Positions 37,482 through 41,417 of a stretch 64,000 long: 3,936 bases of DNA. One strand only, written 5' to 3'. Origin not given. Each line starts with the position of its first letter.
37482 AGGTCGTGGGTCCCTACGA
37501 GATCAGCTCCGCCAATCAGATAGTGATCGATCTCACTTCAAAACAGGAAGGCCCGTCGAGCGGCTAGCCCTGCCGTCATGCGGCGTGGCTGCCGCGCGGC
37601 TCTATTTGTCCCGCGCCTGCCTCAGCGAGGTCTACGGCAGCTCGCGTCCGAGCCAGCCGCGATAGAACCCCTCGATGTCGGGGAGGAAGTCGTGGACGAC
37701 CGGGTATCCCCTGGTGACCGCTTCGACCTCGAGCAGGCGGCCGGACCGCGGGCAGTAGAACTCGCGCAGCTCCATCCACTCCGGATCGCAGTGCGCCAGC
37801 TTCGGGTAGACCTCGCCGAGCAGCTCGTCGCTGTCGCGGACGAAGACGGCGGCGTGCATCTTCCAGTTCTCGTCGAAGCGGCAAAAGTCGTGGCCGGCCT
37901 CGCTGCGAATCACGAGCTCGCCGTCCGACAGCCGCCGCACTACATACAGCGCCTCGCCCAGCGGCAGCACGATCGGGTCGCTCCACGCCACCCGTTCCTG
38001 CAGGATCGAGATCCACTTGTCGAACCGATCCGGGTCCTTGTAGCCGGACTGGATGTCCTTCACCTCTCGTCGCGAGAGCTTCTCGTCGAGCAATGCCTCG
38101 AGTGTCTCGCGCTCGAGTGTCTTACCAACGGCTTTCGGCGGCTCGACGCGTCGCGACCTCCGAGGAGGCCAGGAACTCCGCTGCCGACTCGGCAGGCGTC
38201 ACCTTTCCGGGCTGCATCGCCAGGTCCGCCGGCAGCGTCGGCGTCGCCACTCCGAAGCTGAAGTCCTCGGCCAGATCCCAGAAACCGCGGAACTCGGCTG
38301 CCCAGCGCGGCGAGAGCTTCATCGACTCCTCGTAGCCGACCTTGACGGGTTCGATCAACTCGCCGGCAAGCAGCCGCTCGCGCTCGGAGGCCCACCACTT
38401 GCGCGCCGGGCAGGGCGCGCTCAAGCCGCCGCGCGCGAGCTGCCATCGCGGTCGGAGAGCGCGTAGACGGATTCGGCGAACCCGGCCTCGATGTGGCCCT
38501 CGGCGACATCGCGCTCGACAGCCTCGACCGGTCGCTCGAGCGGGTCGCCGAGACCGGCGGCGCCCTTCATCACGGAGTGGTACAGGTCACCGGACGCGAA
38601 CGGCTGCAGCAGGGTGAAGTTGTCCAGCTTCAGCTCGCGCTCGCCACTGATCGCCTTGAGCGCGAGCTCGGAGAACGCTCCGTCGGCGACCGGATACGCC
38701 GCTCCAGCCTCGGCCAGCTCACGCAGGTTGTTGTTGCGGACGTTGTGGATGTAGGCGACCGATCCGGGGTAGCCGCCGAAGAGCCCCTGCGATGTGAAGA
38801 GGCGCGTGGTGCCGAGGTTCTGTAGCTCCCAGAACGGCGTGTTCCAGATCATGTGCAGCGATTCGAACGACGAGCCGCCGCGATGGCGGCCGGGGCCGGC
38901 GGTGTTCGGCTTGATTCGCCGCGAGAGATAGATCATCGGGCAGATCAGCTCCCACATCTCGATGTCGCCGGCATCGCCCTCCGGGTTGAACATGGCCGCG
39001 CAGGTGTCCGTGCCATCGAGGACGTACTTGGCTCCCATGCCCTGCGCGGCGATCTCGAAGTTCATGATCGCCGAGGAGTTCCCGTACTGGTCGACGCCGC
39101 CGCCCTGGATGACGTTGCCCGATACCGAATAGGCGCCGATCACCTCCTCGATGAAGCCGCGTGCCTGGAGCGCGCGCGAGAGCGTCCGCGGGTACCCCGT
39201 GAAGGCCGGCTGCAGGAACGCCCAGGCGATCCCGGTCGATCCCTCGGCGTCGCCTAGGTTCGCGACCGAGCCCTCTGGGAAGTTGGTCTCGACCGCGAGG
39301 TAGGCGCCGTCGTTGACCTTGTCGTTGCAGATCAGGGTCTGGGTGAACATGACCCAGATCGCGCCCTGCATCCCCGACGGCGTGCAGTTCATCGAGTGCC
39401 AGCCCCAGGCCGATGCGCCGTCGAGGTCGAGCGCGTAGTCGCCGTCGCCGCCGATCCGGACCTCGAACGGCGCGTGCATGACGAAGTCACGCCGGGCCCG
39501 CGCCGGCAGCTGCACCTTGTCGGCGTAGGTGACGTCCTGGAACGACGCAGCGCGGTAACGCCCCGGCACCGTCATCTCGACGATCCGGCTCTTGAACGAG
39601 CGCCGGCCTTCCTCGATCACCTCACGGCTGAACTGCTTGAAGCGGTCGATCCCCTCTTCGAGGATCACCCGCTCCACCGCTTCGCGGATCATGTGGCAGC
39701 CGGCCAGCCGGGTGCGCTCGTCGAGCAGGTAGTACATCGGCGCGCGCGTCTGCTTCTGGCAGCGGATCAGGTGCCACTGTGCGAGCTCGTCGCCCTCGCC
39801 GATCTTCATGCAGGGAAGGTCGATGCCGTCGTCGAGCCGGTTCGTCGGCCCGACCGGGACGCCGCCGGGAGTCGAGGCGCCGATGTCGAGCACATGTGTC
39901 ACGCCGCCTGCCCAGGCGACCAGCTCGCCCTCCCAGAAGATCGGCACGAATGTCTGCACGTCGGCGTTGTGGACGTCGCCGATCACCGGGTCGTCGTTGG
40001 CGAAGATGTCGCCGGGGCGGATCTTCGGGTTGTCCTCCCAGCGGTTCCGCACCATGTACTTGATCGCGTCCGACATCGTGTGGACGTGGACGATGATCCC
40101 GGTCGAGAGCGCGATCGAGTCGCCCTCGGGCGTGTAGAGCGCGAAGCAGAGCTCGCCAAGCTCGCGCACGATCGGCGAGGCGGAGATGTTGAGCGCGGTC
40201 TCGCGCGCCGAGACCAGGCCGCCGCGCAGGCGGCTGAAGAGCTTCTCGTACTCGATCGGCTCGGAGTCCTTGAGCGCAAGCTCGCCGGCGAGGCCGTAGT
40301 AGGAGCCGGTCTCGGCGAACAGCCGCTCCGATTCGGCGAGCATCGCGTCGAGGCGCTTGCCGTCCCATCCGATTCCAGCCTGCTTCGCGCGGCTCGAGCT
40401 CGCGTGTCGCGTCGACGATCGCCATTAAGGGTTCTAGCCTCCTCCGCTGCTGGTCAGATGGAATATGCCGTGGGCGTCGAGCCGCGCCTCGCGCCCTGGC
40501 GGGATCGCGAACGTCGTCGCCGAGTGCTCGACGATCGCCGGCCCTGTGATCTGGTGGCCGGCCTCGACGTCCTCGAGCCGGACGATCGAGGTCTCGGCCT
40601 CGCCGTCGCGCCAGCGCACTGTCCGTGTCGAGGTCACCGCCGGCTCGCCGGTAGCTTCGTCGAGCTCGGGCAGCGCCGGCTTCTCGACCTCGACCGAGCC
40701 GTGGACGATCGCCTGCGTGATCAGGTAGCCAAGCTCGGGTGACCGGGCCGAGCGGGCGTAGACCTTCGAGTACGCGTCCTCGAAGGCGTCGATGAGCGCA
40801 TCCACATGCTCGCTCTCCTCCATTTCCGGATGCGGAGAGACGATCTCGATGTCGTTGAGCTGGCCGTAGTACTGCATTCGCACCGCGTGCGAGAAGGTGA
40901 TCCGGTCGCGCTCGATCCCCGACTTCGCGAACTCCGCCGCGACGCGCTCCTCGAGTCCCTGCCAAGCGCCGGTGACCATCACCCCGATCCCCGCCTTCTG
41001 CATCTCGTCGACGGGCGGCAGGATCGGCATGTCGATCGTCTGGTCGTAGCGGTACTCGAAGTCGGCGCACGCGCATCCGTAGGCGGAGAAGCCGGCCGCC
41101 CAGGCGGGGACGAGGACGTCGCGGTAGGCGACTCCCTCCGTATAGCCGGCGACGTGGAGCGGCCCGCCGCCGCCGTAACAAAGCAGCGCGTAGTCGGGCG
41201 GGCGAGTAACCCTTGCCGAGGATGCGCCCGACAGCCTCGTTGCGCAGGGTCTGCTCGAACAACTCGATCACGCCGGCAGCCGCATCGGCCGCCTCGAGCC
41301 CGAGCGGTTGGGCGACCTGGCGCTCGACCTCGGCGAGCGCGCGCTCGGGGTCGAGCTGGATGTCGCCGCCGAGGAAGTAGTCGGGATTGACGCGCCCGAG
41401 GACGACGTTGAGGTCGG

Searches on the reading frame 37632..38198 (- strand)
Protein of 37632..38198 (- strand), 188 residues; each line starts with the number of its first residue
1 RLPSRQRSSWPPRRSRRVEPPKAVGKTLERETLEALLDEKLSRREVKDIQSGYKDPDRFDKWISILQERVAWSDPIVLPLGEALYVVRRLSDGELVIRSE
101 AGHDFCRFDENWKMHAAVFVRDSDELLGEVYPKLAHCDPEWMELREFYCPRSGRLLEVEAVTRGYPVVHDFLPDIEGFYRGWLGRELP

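Call 79: search_protein_families(library=pfam, proteins=[window:37632-38198:-], max_evalue=0.001)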
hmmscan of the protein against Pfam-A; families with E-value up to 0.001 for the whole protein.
window:37632-38198:- (188 aa): 1 family
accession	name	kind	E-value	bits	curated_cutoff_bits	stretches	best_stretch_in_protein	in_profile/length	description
PF08882.16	Acetone_carb_G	-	3.6e-40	137.2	21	1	70-183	1-113/113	Acetone carboxylase gamma subunit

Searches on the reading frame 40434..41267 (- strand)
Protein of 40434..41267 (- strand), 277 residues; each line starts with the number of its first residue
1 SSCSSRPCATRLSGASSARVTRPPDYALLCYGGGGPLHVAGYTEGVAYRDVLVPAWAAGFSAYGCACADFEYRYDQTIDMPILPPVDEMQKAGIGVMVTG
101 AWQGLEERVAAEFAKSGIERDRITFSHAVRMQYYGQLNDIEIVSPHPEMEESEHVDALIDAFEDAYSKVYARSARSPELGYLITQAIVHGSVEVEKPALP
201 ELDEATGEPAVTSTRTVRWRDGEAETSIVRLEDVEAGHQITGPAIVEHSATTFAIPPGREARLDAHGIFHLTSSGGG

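Call 79: search_protein_families(library=pfam, proteins=[window:40434-41267:-], max_evalue=0.001)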
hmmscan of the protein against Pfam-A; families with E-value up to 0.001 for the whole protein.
window:40434-41267:- (277 aa): 2 families
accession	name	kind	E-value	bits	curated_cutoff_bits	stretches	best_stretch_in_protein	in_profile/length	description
PF19278.4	Hydant_A_C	-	1.1e-57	194.9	21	1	88-272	4-191/193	Hydantoinase/oxoprolinase C-terminal domain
PF01968.24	Hydantoinase_A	-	1.1e-09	38.4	22.9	1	16-73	233-290/291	Hydantoinase/oxoprolinase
